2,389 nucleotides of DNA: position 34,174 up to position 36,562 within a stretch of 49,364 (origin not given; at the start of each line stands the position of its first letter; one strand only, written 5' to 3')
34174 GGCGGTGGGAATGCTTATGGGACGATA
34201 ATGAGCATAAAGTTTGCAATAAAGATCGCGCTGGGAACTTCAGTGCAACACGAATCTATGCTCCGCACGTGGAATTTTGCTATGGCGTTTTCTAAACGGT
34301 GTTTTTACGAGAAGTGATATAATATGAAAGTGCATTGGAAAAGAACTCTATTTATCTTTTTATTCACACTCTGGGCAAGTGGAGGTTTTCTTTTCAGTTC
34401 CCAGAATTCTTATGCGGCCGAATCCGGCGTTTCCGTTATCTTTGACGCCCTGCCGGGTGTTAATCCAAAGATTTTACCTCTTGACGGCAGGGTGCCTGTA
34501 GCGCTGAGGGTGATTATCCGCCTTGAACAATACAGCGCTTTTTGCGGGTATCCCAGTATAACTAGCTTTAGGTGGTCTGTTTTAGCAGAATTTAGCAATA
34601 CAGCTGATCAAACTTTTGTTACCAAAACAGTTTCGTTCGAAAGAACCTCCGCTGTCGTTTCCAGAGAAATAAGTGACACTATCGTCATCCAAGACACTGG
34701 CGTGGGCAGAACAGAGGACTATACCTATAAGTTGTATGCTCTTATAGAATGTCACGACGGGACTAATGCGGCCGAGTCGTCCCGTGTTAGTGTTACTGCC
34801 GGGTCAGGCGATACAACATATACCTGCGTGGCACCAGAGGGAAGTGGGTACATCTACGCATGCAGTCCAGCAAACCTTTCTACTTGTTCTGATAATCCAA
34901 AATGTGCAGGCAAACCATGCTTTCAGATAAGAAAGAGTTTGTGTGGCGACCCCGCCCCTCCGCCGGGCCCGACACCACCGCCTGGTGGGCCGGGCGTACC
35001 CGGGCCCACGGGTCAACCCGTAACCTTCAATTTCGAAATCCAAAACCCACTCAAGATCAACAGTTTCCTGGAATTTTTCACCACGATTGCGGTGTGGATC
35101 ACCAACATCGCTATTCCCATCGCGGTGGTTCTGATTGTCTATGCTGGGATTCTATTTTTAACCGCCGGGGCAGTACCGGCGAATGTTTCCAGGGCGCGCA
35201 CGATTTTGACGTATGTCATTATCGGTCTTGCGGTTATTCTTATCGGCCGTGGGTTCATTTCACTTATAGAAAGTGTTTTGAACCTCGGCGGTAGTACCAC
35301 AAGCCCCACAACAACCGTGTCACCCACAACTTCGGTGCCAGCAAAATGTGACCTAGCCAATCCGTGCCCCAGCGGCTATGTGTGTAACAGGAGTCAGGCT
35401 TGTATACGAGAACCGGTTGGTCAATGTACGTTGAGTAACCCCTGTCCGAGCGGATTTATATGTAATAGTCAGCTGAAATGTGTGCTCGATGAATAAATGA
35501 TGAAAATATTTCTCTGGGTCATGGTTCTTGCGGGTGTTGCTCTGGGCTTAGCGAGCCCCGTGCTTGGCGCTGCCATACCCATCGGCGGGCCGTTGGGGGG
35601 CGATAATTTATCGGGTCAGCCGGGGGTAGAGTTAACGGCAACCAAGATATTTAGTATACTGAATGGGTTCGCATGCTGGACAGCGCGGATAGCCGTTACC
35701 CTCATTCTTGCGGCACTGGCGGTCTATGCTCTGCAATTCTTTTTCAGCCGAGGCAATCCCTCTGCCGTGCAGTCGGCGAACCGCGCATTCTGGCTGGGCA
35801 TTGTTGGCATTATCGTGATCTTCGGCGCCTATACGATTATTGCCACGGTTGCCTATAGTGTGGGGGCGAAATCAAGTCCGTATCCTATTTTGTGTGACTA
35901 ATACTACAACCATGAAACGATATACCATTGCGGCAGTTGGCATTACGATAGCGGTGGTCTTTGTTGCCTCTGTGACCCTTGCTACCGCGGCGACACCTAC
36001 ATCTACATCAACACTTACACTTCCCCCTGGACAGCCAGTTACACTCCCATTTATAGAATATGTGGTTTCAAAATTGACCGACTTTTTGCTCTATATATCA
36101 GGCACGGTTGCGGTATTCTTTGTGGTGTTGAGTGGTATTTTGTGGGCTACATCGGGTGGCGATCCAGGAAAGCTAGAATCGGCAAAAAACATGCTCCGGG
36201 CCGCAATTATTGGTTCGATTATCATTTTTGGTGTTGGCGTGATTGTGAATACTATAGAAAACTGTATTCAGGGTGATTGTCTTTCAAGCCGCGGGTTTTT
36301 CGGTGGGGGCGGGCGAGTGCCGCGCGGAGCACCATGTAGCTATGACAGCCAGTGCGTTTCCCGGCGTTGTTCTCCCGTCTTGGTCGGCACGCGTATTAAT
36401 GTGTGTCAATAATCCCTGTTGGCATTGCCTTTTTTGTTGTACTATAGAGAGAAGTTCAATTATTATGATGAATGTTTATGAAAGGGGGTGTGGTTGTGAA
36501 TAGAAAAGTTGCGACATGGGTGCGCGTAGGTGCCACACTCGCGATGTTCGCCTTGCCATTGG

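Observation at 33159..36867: Tandem array of five divergent T4SS-pilin-like genes: candidate surface-filament locus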

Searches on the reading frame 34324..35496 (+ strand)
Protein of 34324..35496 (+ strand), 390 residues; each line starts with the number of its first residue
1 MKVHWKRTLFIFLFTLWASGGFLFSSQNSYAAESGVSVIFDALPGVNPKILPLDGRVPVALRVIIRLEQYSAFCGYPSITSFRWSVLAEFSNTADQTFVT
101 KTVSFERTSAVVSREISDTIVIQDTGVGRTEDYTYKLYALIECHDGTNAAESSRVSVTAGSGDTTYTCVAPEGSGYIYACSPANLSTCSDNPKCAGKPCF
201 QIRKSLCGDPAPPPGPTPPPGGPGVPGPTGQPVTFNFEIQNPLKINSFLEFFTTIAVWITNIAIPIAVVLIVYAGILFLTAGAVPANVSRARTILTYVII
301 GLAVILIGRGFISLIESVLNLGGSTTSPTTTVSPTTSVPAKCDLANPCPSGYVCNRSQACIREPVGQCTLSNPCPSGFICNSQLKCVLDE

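Call 3: search_protein_families(library=pfam, proteins=[window:34324-35496:+], max_evalue=1)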
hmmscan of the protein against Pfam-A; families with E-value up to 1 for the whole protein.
window:34324-35496:+ (390 aa): 6 families
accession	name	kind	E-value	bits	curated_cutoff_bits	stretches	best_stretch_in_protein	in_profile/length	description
PF18895.5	T4SS_pilin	-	1.5e-06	28.6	26.6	1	254-306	11-62/71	Type IV secretion system pilin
PF05281.16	Secretogranin_V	-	0.0055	16.8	25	1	327-363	91-128/232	Neuroendocrine protein 7B2 precursor (Secretogranin V)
PF14625.12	Lustrin_cystein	-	0.042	14.6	27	2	367-381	18-34/46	Lustrin, cysteine-rich repeated domain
PF05513.17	TraA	-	0.051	14.1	22.6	0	241-283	12-54/118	TraA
PF13160.11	DUF3995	-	0.095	13.6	34.3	1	264-326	41-101/124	Protein of unknown function (DUF3995)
PF04956.18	TrbC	-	0.45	11.2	27.9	1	249-313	38-96/98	TrbC/VIRB2 pilin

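Call 4: search_protein_families(library=ncbifam, proteins=[window:34324-35496:+], max_evalue=1)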
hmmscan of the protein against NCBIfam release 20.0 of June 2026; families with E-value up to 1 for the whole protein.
window:34324-35496:+ (390 aa): 0 families

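Call 36: find_homologous_proteins(query=window:34324-35496:+, max_evalue=0.001)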
Query window:34324-35496:+ (390 aa): 19 proteins with E <= 0.001 among 7233 candidates.
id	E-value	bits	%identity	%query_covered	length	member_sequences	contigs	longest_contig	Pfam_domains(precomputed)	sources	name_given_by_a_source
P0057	4.2e-261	884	100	100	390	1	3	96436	PF18895.6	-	-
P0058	2.8e-86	308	41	99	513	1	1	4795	PF18895.6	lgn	-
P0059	7.2e-81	290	39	97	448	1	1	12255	PF18895.6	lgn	-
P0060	2.2e-51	193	37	88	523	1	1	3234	PF18895.6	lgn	-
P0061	9.2e-48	181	70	31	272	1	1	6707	PF18895.6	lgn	-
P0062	1.0e-47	181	33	78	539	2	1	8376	PF18895.6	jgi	-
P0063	2.1e-39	154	36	82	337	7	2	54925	PF18895.6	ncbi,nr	ncbi:MAG: hypothetical protein A3I26_02755 [Candidatus Yanofskybacteria bacterium RIFCSPLOWO2_02_FUL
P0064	1.0e-36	145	33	83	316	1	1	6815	PF18895.6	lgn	-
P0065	1.6e-35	141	43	41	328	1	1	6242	PF18895.6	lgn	-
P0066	1.3e-25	109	43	41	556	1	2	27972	PF18895.6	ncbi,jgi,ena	-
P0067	1.8e-24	105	43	34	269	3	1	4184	PF18895.6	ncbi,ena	-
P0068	1.1e-23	102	55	27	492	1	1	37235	PF18895.6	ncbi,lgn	-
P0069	3.9e-23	100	53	25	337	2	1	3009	PF18895.6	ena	-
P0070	4.4e-23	100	37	46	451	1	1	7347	PF18895.6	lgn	-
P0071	7.1e-18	83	40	38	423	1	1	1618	PF18895.6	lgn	-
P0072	3.2e-17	81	55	21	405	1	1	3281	PF18895.6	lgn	-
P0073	4.0e-15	74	44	26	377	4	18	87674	PF18895.6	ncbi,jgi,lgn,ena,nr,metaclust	ncbi:MAG: hypothetical protein A2457_01975 [Candidatus Yanofskybacteria bacterium RIFOXYC2_FULL_44_1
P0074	3.6e-10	58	41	25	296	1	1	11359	PF18895.6,PF13946.12,PF04956.19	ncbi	-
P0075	4.6e-6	44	36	21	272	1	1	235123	PF18895.6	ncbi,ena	-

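Call 53: predict_structure(alignment_id=A2)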
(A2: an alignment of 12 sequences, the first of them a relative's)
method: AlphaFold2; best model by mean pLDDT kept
length: 390 residues; sequences in the alignment: 12
mean_pLDDT: 74.2   pTM: 0.44
mean pLDDT of the five models: 74.2, 71.7, 71.6, 70.7, 64.9
residues with pLDDT >= 90: 79; 70-90: 200; 50-70: 54; < 50: 57
segments of 3 or more residues with pLDDT < 50: 24-31, 217-245, 322-339
pLDDT, mean of each block of 10 residues (from residue 1): 61 69 46 82 82 87 93 88 92 84 89 92 69 89 91 90 87 88 90 86 87 55 34 33 48 71 83 84 75 85 78 63 35 39 75 75 69 74 74
secondary structure, 60 per line:
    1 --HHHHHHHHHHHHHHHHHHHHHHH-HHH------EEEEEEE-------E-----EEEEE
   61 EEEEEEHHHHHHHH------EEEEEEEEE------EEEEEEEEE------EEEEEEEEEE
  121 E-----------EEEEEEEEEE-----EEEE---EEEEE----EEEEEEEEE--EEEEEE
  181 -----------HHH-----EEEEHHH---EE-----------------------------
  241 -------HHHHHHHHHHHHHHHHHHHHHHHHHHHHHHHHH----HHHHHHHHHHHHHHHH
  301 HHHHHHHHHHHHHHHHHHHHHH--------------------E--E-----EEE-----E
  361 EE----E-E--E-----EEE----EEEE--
elements in order: H3-25 E36-42 E56-66 H67-74 E81-89 E96-104 E111-121 E133-142 E148-151 E155-159 E164-172 E175-180 E200-203 H248-280 H285-322 E352-354 E360-362 E378-380 E385-388

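Call 58: fold_search(model_id=the predicted structure, library=pdb)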
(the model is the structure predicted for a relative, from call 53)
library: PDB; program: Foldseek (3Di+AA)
matches with E <= 10: 1455; with E <= 0.001: 3
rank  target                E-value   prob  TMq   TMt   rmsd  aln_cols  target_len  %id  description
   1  8dhe_C                5.6e-04  0.98  0.17  0.11   8.3       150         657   11  Tannerella forsythia beta-glucuronidase (mL1) (released 2023-05-17)
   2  8dhe_A                7.8e-04  0.99  0.19  0.12   7.8       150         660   13  Tannerella forsythia beta-glucuronidase (mL1) (released 2023-05-17)
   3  9npl_E                8.8e-04  1.00  0.21  0.13   6.5       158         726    8  Crystal structure of the inactive conformation of a glycoside hydrolase (CapGH2b - E553Q Mutant) from the GH2 family i (released 2025-11-12)
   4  5n6u_A                1.4e-03  0.99  0.20  0.11   7.5       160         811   11  Crystal structure of Beta-D-Mannosidase from Dictyoglomus thermophilum. (released 2017-04-12)
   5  5o9z_C                1.5e-03  1.00  0.19  0.05   5.8       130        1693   12  Cryo-EM structure of a pre-catalytic human spliceosome primed for activation (B complex) (released 2017-08-16)
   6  7pa8_JJJ              1.7e-03  1.00  0.20  0.39   7.8       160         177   11  JC polyomavirus VP1 in complex with Fab 27C2 (released 2023-02-08)
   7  8rjc_5                1.7e-03  1.00  0.20  0.37   5.6       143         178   11  Structure of the rabbit 80S ribosome stalled on a 2-TMD rhodopsin intermediate in complex with Sec61-TRAP, open confor (released 2024-01-24)
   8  9n9j_5                1.8e-03  1.00  0.19  0.42   5.6       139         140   11  Structure of a GRP94 folding intermediate engaged with a CCDC134- and FKBP11-bound secretory translocon (released 2025-11-19)
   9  5vhv_A                2.2e-03  1.00  0.20  0.21   5.1       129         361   10  Pseudomonas fluorescens alkylpurine DNA glycosylase AlkC bound to DNA containing an oxocarbenium-intermediate analog (released 2017-10-25)
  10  9nfe_A                2.2e-03  1.00  0.20  0.11   7.5       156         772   10  Active conformation of a redox-regulated glycoside hydrolase (CapGH2b) from the GH2 family (released 2025-11-12)
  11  5vi0_B                2.4e-03  1.00  0.18  0.20   5.5       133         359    8  Pseudomonas fluorescens alkylpurine DNA glycosylase AlkC bound to DNA containing an abasic site analog (released 2017-10-25)
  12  7uzs                  2.7e-03  1.00  0.23  0.14   7.6       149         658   11  Protein 4.2 (local refinement from consensus reconstruction of ankyrin complex classes) (released 2022-07-20)
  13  4kkq_B                2.7e-03  1.00  0.21  0.34  13.3       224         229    8  Crystal structure of Vibrio cholerae RbmA (crystal form 1) (released 2013-05-22)
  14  3bga_B                2.7e-03  0.99  0.19  0.09   6.7       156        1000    8  Crystal structure of beta-galactosidase from Bacteroides thetaiotaomicron VPI-5482 (released 2007-12-11)
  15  3cmg                  2.7e-03  0.99  0.19  0.12   7.7       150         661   13  Crystal structure of putative beta-galactosidase from Bacteroides fragilis (released 2008-04-29)
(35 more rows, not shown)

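Call 76: search_protein_families(library=phrogs, proteins=[window:34324-35496:+], max_evalue=0.01)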
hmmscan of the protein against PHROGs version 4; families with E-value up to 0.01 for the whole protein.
window:34324-35496:+ (390 aa): 0 families

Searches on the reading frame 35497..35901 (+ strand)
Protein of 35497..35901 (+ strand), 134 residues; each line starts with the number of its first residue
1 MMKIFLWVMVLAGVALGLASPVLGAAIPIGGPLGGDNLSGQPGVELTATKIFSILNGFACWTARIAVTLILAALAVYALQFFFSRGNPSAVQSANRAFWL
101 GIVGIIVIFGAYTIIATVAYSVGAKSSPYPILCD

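Call 3: search_protein_families(library=pfam, proteins=[window:35497-35901:+], max_evalue=1)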
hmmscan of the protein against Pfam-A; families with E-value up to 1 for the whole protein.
window:35497-35901:+ (134 aa): 1 family
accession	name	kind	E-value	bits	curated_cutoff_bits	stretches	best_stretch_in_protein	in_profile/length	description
PF18895.5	T4SS_pilin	-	0.78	10.3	26.6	1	49-115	3-68/71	Type IV secretion system pilin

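Call 4: search_protein_families(library=ncbifam, proteins=[window:35497-35901:+], max_evalue=1)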
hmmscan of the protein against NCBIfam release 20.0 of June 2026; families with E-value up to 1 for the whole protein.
window:35497-35901:+ (134 aa): 3 families
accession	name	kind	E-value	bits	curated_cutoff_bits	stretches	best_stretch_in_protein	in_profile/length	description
NF045849.1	ICE_MMCAP2_0565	equivalog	0.0022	17.7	40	1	48-116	6-74/80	Mbov_0395 family pilin-like conjugal transfer protein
NF038216.1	ABZJ_00895_fam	subfamily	0.041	13.8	33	1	65-126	71-130/134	ABZJ_00895 family protein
NF041560.1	T6SS_Burk_ExIF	subfamily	0.69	9.6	90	1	59-117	129-185/234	putative type VI secretion system effector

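Call 76: search_protein_families(library=phrogs, proteins=[window:35497-35901:+], max_evalue=0.01)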
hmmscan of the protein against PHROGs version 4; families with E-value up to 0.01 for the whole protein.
window:35497-35901:+ (134 aa): 0 families

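Call 78: search_protein_families(library=pfam, alignment_id=A4, max_evalue=0.01)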
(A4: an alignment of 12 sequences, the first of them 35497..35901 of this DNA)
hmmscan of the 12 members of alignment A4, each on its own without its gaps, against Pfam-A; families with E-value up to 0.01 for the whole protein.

A. member 1, window:35497-35901:+ (134 aa): 0 families

B. families by the number of members that match (of 12 scanned): 6 families
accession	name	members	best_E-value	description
PF18895.5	T4SS_pilin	10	1.9e-09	Type IV secretion system pilin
PF04956.18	TrbC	5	3.2e-06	TrbC/VIRB2 pilin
PF01833.30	TIG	1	7.9e-06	IPT/TIG domain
PF22807.2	TrAA12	1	2.4e-05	TrAA12-like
PF02705.21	K_trans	1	0.0062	K+ potassium transporter integral membrane domain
PF07666.16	MpPF26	1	0.0084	M penetrans paralogue family 26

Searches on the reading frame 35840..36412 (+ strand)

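Call 3: search_protein_families(library=pfam, proteins=[window:35840-36412:+], max_evalue=1)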
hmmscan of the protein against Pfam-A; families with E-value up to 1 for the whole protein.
window:35840-36412:+ (190 aa): 4 families
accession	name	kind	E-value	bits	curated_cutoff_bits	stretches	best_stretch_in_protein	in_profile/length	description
PF18895.5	T4SS_pilin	-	1.8e-08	34.8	26.6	1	75-139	8-71/71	Type IV secretion system pilin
PF06357.16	Omega-toxin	-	0.13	12.5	22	1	160-177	5-22/37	Omega-atracotoxin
PF25379.1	Adt-1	-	0.14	12.9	31.8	1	159-180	51-72/76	Adt-1-like domain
PF06341.16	DUF1056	-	0.66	10.7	22.2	0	15-42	21-48/64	Protein of unknown function (DUF1056)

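Call 4: search_protein_families(library=ncbifam, proteins=[window:35840-36412:+], max_evalue=1)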
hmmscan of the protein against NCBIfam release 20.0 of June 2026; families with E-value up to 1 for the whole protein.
window:35840-36412:+ (190 aa): 1 family
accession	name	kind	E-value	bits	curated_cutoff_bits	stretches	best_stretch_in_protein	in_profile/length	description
NF045849.1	ICE_MMCAP2_0565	equivalog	0.0012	18.5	40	1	75-140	9-77/80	Mbov_0395 family pilin-like conjugal transfer protein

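Call 76: search_protein_families(library=phrogs, proteins=[window:35912-36412:+], max_evalue=0.01)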
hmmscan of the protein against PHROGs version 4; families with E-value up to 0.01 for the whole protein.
window:35912-36412:+ (166 aa): 0 families
